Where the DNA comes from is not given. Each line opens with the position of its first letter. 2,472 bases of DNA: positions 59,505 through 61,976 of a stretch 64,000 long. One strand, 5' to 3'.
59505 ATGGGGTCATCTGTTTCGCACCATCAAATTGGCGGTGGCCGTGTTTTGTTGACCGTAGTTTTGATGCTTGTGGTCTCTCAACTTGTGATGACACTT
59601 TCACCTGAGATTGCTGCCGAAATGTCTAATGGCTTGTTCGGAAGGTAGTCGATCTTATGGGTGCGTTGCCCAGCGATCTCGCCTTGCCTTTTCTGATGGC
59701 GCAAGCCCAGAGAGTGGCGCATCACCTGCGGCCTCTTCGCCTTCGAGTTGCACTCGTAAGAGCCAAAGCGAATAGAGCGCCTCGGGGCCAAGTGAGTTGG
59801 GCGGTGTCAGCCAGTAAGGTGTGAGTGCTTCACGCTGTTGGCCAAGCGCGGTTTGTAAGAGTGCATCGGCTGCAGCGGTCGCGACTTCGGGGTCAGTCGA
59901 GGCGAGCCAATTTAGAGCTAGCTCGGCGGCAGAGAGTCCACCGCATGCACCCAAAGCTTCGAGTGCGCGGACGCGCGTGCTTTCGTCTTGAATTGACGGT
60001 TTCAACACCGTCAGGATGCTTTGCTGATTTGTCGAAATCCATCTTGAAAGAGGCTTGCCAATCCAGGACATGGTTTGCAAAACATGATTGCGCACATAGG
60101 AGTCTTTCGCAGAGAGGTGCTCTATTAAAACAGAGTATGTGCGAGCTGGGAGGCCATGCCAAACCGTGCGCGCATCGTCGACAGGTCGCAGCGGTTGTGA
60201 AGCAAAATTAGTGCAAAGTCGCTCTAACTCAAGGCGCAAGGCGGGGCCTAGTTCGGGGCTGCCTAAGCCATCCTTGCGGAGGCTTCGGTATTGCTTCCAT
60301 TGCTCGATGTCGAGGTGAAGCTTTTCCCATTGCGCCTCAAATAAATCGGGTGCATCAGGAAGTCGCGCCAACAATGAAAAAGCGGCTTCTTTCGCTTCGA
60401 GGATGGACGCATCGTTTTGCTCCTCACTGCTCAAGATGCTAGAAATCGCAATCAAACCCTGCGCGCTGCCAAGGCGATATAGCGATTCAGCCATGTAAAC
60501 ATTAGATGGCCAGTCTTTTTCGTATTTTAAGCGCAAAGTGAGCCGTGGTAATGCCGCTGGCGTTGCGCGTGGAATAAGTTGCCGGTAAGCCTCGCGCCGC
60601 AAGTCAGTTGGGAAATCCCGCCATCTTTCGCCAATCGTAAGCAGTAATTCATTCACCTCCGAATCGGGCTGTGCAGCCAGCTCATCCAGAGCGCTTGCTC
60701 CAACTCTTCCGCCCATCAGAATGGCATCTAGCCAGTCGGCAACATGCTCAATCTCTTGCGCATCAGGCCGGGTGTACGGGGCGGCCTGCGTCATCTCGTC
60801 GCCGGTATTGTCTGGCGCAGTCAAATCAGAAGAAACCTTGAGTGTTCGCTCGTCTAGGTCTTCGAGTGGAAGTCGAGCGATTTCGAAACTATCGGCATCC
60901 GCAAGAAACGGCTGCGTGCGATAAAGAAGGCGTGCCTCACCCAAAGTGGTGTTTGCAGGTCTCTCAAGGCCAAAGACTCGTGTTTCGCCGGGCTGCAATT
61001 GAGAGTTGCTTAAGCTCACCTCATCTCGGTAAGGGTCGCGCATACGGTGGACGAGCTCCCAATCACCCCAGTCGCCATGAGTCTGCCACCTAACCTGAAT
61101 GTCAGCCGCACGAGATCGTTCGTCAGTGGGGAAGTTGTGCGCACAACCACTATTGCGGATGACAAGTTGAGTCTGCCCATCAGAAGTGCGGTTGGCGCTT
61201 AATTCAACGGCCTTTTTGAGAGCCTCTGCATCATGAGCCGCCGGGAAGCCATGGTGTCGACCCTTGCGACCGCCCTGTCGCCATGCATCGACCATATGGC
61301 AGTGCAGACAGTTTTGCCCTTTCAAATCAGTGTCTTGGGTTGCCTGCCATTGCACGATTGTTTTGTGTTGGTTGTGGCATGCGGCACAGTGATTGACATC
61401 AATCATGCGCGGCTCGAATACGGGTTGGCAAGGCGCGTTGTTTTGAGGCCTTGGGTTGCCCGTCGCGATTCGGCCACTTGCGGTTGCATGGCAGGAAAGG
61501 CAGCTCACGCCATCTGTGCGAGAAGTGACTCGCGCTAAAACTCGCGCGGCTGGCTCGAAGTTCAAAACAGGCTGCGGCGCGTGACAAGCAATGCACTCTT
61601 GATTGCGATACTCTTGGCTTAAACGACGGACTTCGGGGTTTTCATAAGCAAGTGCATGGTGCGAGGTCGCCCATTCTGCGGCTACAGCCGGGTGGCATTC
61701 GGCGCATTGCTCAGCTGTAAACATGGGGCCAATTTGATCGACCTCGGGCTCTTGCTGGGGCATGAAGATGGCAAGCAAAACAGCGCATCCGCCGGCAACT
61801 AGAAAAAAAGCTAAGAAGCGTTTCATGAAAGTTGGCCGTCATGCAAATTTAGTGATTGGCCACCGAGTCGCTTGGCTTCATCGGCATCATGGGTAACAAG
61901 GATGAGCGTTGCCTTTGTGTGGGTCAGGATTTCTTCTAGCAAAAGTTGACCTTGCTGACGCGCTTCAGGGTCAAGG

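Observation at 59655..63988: Multiheme cytochrome translationally coupled to an Fe(III)/thiamine-type ABC importer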

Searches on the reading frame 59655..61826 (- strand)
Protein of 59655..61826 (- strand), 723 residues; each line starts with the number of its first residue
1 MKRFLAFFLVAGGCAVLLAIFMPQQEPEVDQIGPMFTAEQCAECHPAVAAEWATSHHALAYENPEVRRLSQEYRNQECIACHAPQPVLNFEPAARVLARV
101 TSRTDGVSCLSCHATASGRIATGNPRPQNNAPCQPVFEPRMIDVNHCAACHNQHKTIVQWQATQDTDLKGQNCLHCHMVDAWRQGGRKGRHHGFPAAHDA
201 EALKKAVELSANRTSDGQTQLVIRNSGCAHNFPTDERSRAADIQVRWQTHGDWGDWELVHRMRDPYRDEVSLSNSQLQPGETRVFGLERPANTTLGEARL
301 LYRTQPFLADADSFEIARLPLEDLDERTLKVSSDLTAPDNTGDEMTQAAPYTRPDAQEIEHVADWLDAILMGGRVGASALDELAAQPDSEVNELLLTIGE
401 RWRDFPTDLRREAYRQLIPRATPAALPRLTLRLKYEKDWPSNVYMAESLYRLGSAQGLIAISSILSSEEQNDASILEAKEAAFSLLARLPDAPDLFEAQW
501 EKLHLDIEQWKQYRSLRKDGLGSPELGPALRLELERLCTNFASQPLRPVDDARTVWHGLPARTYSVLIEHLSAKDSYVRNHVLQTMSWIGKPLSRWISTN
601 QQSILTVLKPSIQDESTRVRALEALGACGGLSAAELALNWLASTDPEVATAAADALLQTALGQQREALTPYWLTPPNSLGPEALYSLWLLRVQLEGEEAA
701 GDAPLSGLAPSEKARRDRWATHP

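Call 3: search_protein_families(library=pfam, proteins=[window:59655-61826:-], max_evalue=0.01)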
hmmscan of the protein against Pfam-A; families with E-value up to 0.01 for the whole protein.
window:59655-61826:- (723 aa): 5 families
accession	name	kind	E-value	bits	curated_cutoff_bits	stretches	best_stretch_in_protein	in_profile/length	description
PF13646.12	HEAT_2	-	7.2e-10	39.5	27.7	1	613-678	12-77/88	HEAT repeats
PF13435.11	Cytochrome_C554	-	5e-08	34.2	20.8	1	40-113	1-83/84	Cytochrome c554 and c-prime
PF14522.11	Cytochrome_C7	-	8.8e-07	29.1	24.8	2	105-177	12-66/67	Cytochrome c7 and related cytochrome c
PF22113.1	Mtrc-MtrF_II-IV_dom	-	0.00037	20.5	30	0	37-85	119-166/176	Outer membrane cytochrome MtrC/MtrF-like, domains II/IV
PF14537.11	Cytochrom_c3_2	-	0.0086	17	25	0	70-115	21-66/79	Cytochrome c3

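Call 4: search_protein_families(library=ncbifam, proteins=[window:59655-61826:-], max_evalue=0.01)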
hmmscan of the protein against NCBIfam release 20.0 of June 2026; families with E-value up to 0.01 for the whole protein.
window:59655-61826:- (723 aa): 3 families
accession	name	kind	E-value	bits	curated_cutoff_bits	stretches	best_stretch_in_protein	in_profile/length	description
NF041198.1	UshA_like_PCGU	equivalog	2.8e-10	39.4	275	1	35-154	405-511/519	UshA-like (seleno)protein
NF040886.1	cyt_C_like_Sec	equivalog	7.8e-05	21.4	250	1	24-59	31-66/423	multiheme c-type cytochrome (seleno)protein ExtKL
NF041028.1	decahem_GSU2203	exception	0.0016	17.7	325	0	34-124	32-119/317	GSU2203 family decaheme c-type cytochrome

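Call 6: find_encoding_contigs(protein=window:59655-61826:-, flank=10000, max_places=6)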
Protein window:59655-61826:- (723 aa): no gene with exactly this product is on record in the collection.

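Call 7: find_homologous_proteins(query=window:59655-61826:-)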
Query window:59655-61826:- (723 aa): 10 proteins with E <= 0.001 among 8000 candidates.
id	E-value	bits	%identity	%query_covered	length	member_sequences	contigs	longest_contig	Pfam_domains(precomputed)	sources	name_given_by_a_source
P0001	0.0e+0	1666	100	100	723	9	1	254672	PF13435.12,PF13646.13,PF14522.12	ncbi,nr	ncbi:MAG: hypothetical protein HN844_07235 [Planctomycetes bacterium]|nr:hypothetical protein [Planc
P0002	0.0e+0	1200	72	100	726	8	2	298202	PF13435.12,PF14522.12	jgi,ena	-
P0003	1.4e-130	455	38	98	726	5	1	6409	PF09699.16,PF13435.12,PF14522.12,PF22113.2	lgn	-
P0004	7.9e-72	261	32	88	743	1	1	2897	PF13435.12,PF02985.29,PF13646.13,PF14522.12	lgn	-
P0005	2.3e-70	256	33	86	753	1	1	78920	PF13435.12,PF03130.23,PF03264.20,PF13646.13,PF14522.12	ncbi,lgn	-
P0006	3.8e-69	252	39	44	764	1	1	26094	PF13435.12,PF13646.13,PF14522.12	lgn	-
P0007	1.3e-68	250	44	38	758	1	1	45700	PF13435.12,PF03130.23,PF13646.13,PF14522.12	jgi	jgi:hypothetical protein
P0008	1.8e-52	197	41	49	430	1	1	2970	PF13646.13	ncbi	ncbi:MAG: HEAT repeat domain-containing protein [Planctomycetota bacterium]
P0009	5.8e-45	172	39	51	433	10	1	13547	PF13646.13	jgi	jgi:HEAT repeat protein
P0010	5.4e-42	162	40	46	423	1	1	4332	-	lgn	-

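Call 8: find_encoding_contigs(protein=P0001, flank=10000, max_places=3)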
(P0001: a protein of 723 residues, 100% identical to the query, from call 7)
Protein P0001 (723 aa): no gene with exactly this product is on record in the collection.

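Call 9: find_encoding_contigs(protein=P0002, flank=10000, max_places=3)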
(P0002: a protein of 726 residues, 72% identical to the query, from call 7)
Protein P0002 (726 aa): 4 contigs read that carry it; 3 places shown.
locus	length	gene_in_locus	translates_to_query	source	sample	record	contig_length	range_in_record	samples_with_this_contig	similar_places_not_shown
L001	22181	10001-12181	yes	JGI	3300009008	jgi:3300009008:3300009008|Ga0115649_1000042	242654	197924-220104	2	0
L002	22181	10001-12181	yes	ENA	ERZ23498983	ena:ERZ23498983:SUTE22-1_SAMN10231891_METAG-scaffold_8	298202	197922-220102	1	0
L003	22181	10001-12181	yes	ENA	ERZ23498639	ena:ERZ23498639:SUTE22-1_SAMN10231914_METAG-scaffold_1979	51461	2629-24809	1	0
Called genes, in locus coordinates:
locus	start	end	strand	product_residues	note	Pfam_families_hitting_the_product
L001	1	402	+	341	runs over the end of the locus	PF07885:Ion_trans_2, PF02254:TrkA_N, PF02080:TrkA_C, PF06241:Castor_Poll_mid (faint)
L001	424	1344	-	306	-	PF00491:Arginase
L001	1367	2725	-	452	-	PF02878:PGM_PMM_I, PF02879:PGM_PMM_II, PF02880:PGM_PMM_III, PF00408:PGM_PMM_IV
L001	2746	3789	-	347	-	PF01212:Beta_elim_lyase, PF01041:DegT_DnrJ_EryC1 (faint)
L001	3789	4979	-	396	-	PF00155:Aminotran_1_2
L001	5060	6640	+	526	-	PF00884:Sulfatase, PF01663:Phosphodiest (weak), PF16347:SGSH_C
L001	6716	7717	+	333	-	PF13531:SBP_bac_11, PF13416:SBP_bac_8, PF13343:SBP_bac_6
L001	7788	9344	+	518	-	-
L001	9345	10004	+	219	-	PF00005:ABC_tran, PF13304:AAA_21 (weak)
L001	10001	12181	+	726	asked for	PF13435:Cytochrome_C554, PF14522:Cytochrome_C7 (faint)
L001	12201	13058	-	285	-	PF14237:GYF_2, PF06271:RDD (weak)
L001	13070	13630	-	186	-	PF03205:MobB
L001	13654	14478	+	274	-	PF00753:Lactamase_B, PF23023:Anti-Pycsar_Apyc1 (faint), PF12706:Lactamase_B_2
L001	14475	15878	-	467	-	PF03062:MBOAT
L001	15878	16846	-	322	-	-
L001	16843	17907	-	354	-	-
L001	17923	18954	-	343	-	-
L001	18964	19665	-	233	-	PF00535:Glycos_transf_2, PF10111:Glyco_tranf_2_2, PF13641:Glyco_tranf_2_3 (weak)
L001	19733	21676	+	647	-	PF03169:OPT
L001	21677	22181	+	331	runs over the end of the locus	PF04389:Peptidase_M28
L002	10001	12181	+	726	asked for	PF13435:Cytochrome_C554, PF14522:Cytochrome_C7 (faint)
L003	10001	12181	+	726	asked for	PF13435:Cytochrome_C554, PF14522:Cytochrome_C7 (faint)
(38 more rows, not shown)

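Call 10: find_encoding_contigs(protein=P0005, flank=10000, max_places=3)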
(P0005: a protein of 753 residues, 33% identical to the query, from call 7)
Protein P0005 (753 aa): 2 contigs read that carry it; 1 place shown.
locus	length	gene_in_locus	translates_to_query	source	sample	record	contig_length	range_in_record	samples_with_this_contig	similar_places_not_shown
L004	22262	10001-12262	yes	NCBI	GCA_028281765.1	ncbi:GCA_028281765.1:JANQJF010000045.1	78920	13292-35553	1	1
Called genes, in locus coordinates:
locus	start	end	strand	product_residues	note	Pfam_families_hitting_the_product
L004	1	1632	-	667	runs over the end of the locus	PF02018:CBM_4_9 (faint)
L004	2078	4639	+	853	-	-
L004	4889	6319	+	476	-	-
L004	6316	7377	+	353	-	PF01547:SBP_bac_1, PF13531:SBP_bac_11, PF13416:SBP_bac_8, PF13343:SBP_bac_6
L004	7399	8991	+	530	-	PF00528:BPD_transp_1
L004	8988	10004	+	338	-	PF00005:ABC_tran, PF13304:AAA_21 (faint)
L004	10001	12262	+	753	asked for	PF03264:Cytochrom_NNT (faint), PF13435:Cytochrome_C554 (weak), PF14522:Cytochrome_C7 (faint), PF03130:HEAT_PBS (faint), PF13646:HEAT_2 (weak)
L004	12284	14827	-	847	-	PF13517:FG-GAP_3, PF01839:FG-GAP (weak), PF13517:FG-GAP_3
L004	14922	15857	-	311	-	PF05013:FGase (faint)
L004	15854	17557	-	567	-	PF02055:Glyco_hydro_30, PF17189:Glyco_hydro_30C (faint)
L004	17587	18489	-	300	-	-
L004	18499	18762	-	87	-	-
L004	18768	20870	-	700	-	-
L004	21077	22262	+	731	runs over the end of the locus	-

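Call 11: find_encoding_contigs(protein=P0007, flank=10000, max_places=2)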
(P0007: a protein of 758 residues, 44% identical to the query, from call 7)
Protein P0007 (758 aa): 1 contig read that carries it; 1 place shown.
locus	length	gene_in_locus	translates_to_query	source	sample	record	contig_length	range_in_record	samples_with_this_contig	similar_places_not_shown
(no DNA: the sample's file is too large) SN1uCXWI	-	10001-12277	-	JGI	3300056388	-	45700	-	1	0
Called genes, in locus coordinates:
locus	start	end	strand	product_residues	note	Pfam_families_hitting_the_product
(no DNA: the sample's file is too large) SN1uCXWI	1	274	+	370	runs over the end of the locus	PF12698:ABC2_membrane_3, PF01061:ABC2_membrane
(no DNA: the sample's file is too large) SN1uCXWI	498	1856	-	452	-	PF00072:Response_reg, PF00158:Sigma54_activat, PF14532:Sigma54_activ_2, PF07728:AAA_5 (weak), PF25601:AAA_lid_14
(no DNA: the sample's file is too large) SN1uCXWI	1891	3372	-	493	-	PF00672:HAMP, PF02518:HATPase_c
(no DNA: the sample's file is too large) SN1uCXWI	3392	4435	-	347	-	PF04392:ABC_sub_bind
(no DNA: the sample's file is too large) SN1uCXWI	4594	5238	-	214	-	-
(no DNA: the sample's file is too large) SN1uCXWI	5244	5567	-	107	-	-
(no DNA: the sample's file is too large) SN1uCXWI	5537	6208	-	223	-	-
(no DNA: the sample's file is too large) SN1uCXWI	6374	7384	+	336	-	PF01547:SBP_bac_1, PF13531:SBP_bac_11, PF13416:SBP_bac_8, PF13343:SBP_bac_6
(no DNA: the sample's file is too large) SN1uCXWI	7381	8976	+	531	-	PF00528:BPD_transp_1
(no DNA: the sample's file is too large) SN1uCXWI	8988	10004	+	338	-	PF00005:ABC_tran, PF13304:AAA_21 (faint)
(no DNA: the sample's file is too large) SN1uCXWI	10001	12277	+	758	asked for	PF03130:HEAT_PBS (faint), PF14522:Cytochrome_C7 (faint), PF13435:Cytochrome_C554 (faint), PF13646:HEAT_2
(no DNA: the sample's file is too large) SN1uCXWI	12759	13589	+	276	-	PF00535:Glycos_transf_2, PF10111:Glyco_tranf_2_2, PF13641:Glyco_tranf_2_3, PF13632:Glyco_trans_2_3 (weak)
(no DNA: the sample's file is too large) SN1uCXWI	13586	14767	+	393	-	PF13439:Glyco_transf_4, PF13579:Glyco_trans_4_4, PF20706:GT4-conflict, PF00534:Glycos_transf_1, PF13692:Glyco_trans_1_4, PF13524:Glyco_trans_1_2 (weak)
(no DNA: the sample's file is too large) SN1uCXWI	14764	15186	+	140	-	-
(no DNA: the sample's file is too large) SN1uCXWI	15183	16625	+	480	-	-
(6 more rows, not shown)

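Call 12: find_encoding_contigs(protein=P0006, flank=10000, max_places=2)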
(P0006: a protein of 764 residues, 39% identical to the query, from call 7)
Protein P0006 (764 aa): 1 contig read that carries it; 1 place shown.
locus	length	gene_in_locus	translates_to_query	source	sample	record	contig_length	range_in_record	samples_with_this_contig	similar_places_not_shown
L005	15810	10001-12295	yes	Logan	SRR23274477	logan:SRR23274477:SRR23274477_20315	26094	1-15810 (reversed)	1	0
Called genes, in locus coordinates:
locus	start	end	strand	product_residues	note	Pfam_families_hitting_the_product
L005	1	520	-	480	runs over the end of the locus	PF01566:Nramp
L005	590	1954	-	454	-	PF13378:MR_MLE_C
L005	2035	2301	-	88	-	-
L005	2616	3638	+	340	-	-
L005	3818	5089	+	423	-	-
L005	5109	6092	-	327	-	PF14100:DUF6807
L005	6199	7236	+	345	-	PF01547:SBP_bac_1 (weak), PF13531:SBP_bac_11, PF13416:SBP_bac_8, PF13343:SBP_bac_6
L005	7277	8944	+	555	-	-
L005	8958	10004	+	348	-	PF00005:ABC_tran, PF13304:AAA_21 (faint)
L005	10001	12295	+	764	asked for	PF13435:Cytochrome_C554 (weak), PF14522:Cytochrome_C7 (faint), PF13646:HEAT_2 (faint)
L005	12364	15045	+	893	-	PF10670:DUF4198 (faint), PF13620:CarboxypepD_reg, PF13715:CarbopepD_reg_2 (faint), PF13620:CarboxypepD_reg (weak)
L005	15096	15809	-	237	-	?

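Call 13: find_encoding_contigs(protein=P0003, flank=10000, max_places=2)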
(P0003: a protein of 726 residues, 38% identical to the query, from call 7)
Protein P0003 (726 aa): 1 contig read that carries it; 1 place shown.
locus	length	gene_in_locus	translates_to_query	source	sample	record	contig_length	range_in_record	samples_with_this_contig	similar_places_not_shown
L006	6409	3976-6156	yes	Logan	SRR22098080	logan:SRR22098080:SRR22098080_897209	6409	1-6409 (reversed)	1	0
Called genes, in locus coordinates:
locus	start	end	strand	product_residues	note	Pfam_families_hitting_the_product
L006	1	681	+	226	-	?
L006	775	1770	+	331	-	PF13531:SBP_bac_11 (faint), PF13416:SBP_bac_8, PF13343:SBP_bac_6 (weak)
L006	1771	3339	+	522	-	-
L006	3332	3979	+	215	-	PF00005:ABC_tran, PF13304:AAA_21 (faint)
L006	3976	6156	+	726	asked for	PF22113:Mtrc-MtrF_II-IV_dom (faint), PF09699:Paired_CXXCH_1 (faint), PF13435:Cytochrome_C554, PF14522:Cytochrome_C7 (faint)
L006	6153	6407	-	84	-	?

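Call 14: find_encoding_contigs(protein=P0009, flank=10000, max_places=2)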
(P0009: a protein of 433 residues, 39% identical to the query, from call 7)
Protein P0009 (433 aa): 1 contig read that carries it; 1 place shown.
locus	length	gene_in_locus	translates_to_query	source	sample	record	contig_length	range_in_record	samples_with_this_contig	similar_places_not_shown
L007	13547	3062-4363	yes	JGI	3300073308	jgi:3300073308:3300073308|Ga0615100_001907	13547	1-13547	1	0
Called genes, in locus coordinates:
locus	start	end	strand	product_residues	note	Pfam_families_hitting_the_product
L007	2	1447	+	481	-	?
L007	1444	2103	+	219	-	PF00005:ABC_tran, PF13304:AAA_21 (faint)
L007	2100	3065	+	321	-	PF03264:Cytochrom_NNT (faint), PF14522:Cytochrome_C7 (faint), PF22113:Mtrc-MtrF_II-IV_dom (faint), PF13435:Cytochrome_C554 (weak)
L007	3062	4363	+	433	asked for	PF13646:HEAT_2 (faint)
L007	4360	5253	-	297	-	PF14237:GYF_2, PF06271:RDD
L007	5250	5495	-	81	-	-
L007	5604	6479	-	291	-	PF00950:ABC-3, PF01032:FecCD (weak)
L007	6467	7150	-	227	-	PF00005:ABC_tran, PF02463:SMC_N (faint), PF13304:AAA_21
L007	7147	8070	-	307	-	PF01297:ZnuA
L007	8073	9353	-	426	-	-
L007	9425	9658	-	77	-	-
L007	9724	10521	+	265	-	PF00753:Lactamase_B, PF23023:Anti-Pycsar_Apyc1 (faint), PF12706:Lactamase_B_2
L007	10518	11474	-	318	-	PF00890:FAD_binding_2 (weak), PF01266:DAO, PF03486:HI0933_like (weak), PF07992:Pyr_redox_2 (weak), PF12831:FAD_oxidored, PF13450:NAD_binding_8, PF13454:NAD_binding_9 (faint), PF01593:Amino_oxidase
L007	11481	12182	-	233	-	PF00535:Glycos_transf_2, PF10111:Glyco_tranf_2_2 (weak), PF13641:Glyco_tranf_2_3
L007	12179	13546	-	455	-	?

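Call 19: search_solved_structures(query=L001:6716-7714:+, max_evalue=0.001, show_alignments=3)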
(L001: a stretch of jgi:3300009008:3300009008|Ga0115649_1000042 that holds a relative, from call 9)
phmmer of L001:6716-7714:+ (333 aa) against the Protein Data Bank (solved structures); distinct sequences matched with E-value up to 0.001: 31.
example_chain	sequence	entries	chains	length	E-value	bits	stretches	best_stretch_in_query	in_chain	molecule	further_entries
6iwf_A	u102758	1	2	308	5e-17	65.6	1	36-299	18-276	Ferric iron-binding protein HitA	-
6ivy_A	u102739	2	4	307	5e-17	65.6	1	36-299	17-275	Periplasmic Ferric iron-binding Protein HitA | Ferric iron-binding periplasmic protein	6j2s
7w3w_A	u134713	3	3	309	6.7e-16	61.9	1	22-308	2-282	Iron-utilization periplasmic protein | Ferric iron ABC transporter iron-binding protein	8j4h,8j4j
1y4t_A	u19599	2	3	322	3.8e-15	59.5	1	23-300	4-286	putative iron-uptake ABC transport system periplasmic iron-binding protein | Putative iron-uptake ABC transport system,periplasmic iron-binding protein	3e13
8x1a_B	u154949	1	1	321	4.3e-13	52.7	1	23-288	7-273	Iron(III) ABC transporter, periplasmic iron-compound-binding protein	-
2pt1_A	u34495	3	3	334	2e-11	47.2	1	26-294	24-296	Iron transport protein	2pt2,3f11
3wae_A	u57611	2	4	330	5.2e-11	45.8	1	1-301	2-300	IRON ABC TRANSPORTER, PERIPLASMIC IRON-BINDING PROTEIN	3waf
4elo_A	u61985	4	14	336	5.6e-11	45.7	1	1-301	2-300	Iron ABC transporter, periplasmic iron-binding protein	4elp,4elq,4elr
3kn7_A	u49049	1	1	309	1.4e-10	44.4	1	22-300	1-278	Iron-utilization periplasmic protein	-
3kn8_A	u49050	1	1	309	1.4e-10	44.4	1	22-300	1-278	Iron-utilization periplasmic protein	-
1nnf_A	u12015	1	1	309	1.6e-10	44.2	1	22-300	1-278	Iron-utilization periplasmic protein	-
1xvy_A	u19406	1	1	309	1.6e-10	44.2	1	62-314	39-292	sfuA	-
1d9v_A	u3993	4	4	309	2e-10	43.9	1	22-300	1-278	PROTEIN (iron-utilization periplasmic protein) | FERRIC IRON BINDING PROTEIN | Iron-utilization periplasmic protein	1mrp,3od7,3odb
1y9u_A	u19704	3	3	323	2.2e-10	43.8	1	61-295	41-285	putative iron binding protein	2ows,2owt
8k7n_A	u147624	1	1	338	2.2e-10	43.8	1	56-301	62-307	Ferric iron ABC transporter, iron-binding protein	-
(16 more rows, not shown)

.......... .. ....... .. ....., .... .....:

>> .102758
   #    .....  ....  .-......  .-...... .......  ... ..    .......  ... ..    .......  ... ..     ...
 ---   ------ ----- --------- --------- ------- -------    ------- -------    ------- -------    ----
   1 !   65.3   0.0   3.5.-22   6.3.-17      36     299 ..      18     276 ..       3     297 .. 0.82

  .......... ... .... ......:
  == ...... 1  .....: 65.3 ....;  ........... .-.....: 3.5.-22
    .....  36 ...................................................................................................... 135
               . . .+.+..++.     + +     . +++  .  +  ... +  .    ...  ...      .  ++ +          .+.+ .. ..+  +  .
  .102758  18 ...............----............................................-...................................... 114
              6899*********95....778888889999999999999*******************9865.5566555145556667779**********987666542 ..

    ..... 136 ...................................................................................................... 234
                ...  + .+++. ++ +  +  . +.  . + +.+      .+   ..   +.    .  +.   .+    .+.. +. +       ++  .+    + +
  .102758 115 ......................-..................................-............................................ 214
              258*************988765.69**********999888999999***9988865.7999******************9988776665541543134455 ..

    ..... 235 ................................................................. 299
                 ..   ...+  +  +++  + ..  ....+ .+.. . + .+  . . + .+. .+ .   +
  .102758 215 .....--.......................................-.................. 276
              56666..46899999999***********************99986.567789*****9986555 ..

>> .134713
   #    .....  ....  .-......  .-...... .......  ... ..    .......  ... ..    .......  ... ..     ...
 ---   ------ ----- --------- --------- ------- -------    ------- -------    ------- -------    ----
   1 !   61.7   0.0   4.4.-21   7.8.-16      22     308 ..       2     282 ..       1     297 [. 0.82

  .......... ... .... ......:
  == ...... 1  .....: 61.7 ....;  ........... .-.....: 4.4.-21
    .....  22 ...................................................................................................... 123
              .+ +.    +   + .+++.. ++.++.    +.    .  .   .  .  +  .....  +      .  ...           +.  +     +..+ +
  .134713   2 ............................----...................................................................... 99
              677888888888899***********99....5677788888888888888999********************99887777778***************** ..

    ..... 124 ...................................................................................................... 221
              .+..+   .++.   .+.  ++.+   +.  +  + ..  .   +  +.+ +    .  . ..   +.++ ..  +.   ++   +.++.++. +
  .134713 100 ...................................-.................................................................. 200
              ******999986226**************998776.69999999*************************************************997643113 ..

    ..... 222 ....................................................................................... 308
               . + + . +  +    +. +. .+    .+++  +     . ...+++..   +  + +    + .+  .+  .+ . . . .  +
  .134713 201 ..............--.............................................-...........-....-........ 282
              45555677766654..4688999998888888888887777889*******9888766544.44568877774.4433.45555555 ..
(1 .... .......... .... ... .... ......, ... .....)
